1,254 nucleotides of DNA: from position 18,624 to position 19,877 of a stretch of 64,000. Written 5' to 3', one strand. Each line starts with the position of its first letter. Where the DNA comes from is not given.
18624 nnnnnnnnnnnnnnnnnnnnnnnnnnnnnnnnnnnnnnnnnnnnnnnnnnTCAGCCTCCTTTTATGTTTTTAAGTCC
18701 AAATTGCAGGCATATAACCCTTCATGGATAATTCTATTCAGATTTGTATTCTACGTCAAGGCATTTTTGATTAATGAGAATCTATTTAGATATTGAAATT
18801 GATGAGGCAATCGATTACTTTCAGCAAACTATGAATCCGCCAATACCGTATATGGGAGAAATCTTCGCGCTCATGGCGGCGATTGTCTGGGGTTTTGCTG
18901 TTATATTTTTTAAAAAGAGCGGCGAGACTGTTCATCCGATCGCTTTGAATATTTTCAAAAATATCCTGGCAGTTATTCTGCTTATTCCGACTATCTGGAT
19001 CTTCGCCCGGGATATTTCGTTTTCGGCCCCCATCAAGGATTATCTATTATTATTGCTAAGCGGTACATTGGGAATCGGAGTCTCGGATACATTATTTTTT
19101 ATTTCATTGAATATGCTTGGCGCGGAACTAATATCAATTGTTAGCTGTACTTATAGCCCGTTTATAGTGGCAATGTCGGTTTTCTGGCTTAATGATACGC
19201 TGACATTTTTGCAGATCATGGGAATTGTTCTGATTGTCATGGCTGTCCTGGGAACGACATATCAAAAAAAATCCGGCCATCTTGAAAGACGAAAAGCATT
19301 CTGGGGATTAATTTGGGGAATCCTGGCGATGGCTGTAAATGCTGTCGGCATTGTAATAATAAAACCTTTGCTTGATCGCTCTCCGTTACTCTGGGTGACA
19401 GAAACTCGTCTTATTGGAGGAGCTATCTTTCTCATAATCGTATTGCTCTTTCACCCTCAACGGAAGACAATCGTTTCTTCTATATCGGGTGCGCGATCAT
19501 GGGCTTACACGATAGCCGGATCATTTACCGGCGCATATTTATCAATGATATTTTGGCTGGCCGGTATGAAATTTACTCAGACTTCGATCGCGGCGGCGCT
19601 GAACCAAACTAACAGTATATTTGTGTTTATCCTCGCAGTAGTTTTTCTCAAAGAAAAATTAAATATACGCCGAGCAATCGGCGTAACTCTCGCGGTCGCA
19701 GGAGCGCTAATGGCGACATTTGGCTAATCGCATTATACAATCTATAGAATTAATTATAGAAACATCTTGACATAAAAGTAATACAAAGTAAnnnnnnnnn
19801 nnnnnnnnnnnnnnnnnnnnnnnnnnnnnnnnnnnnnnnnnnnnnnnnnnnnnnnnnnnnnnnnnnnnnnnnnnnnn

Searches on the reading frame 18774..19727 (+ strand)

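Call 61: search_protein_families(library=pfam, proteins=[window:18774-19727:+], max_evalue=0.00001)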
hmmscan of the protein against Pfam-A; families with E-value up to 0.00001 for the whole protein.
window:18774-19727:+ (317 aa): 1 family
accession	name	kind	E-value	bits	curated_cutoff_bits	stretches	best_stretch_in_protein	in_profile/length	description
PF00892.27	EamA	-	2.4e-38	131.9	28.2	2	27-162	2-134/135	EamA-like transporter family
